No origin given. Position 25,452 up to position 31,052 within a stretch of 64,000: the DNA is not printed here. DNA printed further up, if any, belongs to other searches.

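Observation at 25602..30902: Giant 1766-aa protein: unknown N-domain, long coiled coil, MoxR-like AAA+ core, large C-terminal tail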

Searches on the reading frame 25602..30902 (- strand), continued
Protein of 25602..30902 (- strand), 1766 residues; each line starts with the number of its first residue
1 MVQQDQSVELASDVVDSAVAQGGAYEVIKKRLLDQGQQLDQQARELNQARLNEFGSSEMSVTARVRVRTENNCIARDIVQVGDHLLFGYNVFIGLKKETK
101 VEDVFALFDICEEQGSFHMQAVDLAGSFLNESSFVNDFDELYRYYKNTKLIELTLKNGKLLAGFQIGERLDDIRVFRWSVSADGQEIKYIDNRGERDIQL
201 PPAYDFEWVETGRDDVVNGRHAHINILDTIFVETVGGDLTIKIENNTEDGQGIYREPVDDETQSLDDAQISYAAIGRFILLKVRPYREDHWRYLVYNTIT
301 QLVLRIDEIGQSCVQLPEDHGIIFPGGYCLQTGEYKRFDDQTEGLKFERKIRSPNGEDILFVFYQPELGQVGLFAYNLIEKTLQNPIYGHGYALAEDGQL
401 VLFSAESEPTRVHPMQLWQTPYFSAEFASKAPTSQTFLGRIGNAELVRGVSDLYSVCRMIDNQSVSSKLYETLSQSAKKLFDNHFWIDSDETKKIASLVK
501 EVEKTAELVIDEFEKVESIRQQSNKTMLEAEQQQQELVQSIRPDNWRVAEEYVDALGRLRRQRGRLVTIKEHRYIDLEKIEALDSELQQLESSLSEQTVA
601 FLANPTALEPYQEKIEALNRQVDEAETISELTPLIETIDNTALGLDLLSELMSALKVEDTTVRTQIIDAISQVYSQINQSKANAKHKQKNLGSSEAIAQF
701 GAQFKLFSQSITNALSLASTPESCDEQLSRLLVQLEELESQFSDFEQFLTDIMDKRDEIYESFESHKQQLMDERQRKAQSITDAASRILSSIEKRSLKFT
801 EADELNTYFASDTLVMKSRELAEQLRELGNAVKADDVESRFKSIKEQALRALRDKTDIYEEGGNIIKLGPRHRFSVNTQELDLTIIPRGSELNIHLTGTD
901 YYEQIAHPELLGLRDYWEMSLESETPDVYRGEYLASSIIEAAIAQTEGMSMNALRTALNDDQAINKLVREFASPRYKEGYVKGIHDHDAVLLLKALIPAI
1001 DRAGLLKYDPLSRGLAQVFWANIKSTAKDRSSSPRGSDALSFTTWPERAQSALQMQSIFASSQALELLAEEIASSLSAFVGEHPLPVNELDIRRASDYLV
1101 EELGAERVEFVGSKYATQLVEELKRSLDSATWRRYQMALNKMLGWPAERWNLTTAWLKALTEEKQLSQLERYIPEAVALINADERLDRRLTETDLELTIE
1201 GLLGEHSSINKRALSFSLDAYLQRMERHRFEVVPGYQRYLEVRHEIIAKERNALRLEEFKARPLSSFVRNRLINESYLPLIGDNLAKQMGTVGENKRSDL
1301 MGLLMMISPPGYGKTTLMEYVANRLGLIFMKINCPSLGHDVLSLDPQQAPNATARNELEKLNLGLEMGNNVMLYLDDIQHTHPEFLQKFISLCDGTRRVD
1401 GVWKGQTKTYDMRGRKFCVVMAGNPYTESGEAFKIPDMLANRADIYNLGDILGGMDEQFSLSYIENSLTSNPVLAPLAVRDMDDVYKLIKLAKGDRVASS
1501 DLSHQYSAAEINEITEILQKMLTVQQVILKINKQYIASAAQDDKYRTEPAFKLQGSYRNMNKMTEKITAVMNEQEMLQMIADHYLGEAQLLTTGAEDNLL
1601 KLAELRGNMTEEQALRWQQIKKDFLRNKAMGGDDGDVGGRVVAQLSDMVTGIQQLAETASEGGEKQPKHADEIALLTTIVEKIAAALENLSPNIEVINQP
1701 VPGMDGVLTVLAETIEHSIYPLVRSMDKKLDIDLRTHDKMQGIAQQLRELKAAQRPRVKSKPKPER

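Call 29: find_related_loci(query=window:25602-30902:-, collection=genome_contigs, flank=10000)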
Query window:25602-30902:- (1766 aa) in genome_contigs; peptide patterns used: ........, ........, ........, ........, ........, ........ (x = any residue, [..] = any of these).
475 stretches matched a pattern; 441 encode a relative of the query (tblastn E <= 1e-3); the best 80 are kept; 80 distinct loci.
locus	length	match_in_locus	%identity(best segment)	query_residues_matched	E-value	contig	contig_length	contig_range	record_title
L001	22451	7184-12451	78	1-1752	0e+0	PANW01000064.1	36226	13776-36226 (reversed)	MAG: Cellvibrionaceae bacterium isolate SAT230 152842, whole genome shotgun sequence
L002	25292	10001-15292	74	1-1753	0e+0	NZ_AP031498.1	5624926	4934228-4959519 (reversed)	Maricurvus nonylphenolicus strain KU41E chromosome, complete genome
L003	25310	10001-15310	74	1-1764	0e+0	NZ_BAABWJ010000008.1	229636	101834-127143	Pseudoteredinibacter isoporae strain HU-06130-CL sequence08, whole genome shotgun sequence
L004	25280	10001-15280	72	1-1766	0e+0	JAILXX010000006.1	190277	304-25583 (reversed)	MAG: Cellvibrionaceae bacterium isolate PHBVgamm5 PHBVgamm5_contig_6, whole genome shotgun sequence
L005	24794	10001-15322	71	13-1763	0e+0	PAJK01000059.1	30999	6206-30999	MAG: Oceanospirillaceae bacterium isolate SAT97 279573, whole genome shotgun sequence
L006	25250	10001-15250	71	1-1752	0e+0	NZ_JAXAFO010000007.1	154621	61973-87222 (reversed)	Gilvimarinus gilvus strain SDUM040013 scaffold_7_length=154622, whole genome shotgun sequence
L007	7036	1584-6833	71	1-1756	0e+0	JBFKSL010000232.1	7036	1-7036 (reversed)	MAG: Ketobacter sp. isolate Mix_sand23.2022.09.D.44 k141_958527_length_7036_cov_6.0000, whole genome shotgun sequence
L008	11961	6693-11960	72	1-1726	0e+0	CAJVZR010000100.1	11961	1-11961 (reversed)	MAG TPA_asm: uncultured Oleispira sp. isolate SRR5469033_bin.57_MetaBAT_v2.12.1_MAG genome assembly, contig: NODE_4686_l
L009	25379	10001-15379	70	1-1751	0e+0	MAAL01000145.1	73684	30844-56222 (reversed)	Gammaproteobacteria bacterium 42_54_T18 BD02T18_scaffold_120, whole genome shotgun sequence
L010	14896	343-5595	69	1-1752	0e+0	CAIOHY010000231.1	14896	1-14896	MAG: uncultured Cellvibrio sp. isolate ErkenSummer_bin-5019 genome assembly, contig: bin-5019:231/669, whole genome shot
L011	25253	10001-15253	68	1-1752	0e+0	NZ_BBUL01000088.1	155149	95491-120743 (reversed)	Cellvibrio sp. OA-2007, whole genome shotgun sequence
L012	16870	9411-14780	68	1-1751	0e+0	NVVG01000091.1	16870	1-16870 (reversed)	MAG: Moraxellaceae bacterium isolate NORP69 Contig_source1383C_6097, whole genome shotgun sequence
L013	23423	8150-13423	68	1-1765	0e+0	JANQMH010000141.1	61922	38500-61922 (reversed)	MAG: Exilibacterium sp. isolate PL25a_bin.9 k99_1963928, whole genome shotgun sequence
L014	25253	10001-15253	68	11-1763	0e+0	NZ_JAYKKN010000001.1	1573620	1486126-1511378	Cellvibrio sp. NN19 Scaffold1, whole genome shotgun sequence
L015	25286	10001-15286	68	1-1764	0e+0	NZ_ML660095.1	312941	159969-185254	Exilibacterium tricleocarpae strain R142 Scaffold9, whole genome shotgun sequence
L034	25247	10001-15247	65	12-1749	0e+0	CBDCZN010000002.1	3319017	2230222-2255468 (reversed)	MAG: Methylococcales bacterium isolate 45c4cb77-fec9-4c48-be97-a6abe3c5673b genome assembly, contig: contig_2, whole gen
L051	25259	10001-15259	61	12-1766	0e+0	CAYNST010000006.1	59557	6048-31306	MAG TPA_asm: uncultured Cellvibrionaceae bacterium isolate SRP220891_co3_262 genome assembly, contig: NODE_366_length_59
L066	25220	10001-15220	58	13-1766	0e+0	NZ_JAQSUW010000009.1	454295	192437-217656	Pseudomonas sp. Gutcm_11s 245, whole genome shotgun sequence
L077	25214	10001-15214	54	14-1766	0e+0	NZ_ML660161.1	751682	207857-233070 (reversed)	Aliikangiella coralliicola strain M105 Scaffold2, whole genome shotgun sequence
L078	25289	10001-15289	54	8-1766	0e+0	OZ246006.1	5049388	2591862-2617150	MAG: Kangiellaceae bacterium isolate bc4e15d3-8690-4727-bacd-7ca0b6a83e12 genome assembly, chromosome: 1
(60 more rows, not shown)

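Call 33: search_solved_structures(query=A1, max_evalue=1, show_alignments=4)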
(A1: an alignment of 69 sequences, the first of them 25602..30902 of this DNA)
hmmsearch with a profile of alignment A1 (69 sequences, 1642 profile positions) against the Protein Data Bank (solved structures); distinct sequences matched with E-value up to 1: 104 (the best 60 are shown).
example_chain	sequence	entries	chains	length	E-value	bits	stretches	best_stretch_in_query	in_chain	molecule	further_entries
1ixr_C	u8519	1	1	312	0.0013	19.3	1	1275-1309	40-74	RuvB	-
1ixs_B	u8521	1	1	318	0.0013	19.3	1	1275-1309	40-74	RuvB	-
8efv_D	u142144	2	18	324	0.0014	19.2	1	1275-1309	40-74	Holliday junction ATP-dependent DNA helicase RuvB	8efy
1hqc_A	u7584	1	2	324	0.0014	19.2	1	1275-1309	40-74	RUVB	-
9bji_A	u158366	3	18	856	0.0019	18.8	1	1277-1309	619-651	Nuclear valosin-containing protein-like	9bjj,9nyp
9dx3_A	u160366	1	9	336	0.0022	18.6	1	1269-1310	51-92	Holliday junction branch migration complex subunit RuvB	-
9dx4_A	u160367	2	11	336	0.0023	18.5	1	1269-1309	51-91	Holliday junction branch migration complex subunit RuvB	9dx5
7swl_A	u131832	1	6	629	0.0027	18.3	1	1243-1309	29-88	Rix7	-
1ez3_A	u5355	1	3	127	0.017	15.6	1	565-677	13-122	SYNTAXIN-1A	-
7pbl_A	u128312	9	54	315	0.022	15.2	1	1277-1311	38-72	Holliday junction ATP-dependent DNA helicase RuvB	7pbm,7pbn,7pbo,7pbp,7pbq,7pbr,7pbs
1br0_A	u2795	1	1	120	0.03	14.8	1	565-677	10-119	PROTEIN (SYNTAXIN 1-A)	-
7wub_C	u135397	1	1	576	0.033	14.7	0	1276-1310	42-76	Transitional endoplasmic reticulum ATPase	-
7wub_D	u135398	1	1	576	0.033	14.7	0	1276-1310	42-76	Transitional endoplasmic reticulum ATPase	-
6hk9_A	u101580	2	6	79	0.037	14.5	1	621-683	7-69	Testis-expressed protein 12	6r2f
6mck_A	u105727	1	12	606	0.037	14.5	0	1276-1310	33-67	Transitional endoplasmic reticulum ATPase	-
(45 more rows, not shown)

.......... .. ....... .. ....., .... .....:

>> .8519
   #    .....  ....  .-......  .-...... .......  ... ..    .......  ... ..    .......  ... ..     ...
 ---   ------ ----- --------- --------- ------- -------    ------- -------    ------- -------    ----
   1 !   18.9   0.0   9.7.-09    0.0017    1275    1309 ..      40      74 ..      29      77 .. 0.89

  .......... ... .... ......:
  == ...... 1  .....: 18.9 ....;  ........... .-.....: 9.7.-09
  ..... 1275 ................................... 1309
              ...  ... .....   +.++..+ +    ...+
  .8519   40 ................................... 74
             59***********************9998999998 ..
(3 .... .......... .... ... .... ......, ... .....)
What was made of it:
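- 28329..29420 (-): Region of long helices (aa 495-858, helices up to 58 residues), which contains DUF7902 (aa 607-689, nt 28836-29084). Weak profile match to the syntaxin Habc domain (E 0.017, call 33).
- Closest known: HCLR-clade AAA+ modules. Different: Sequence similarity is limited to the P-loop region (call 33).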
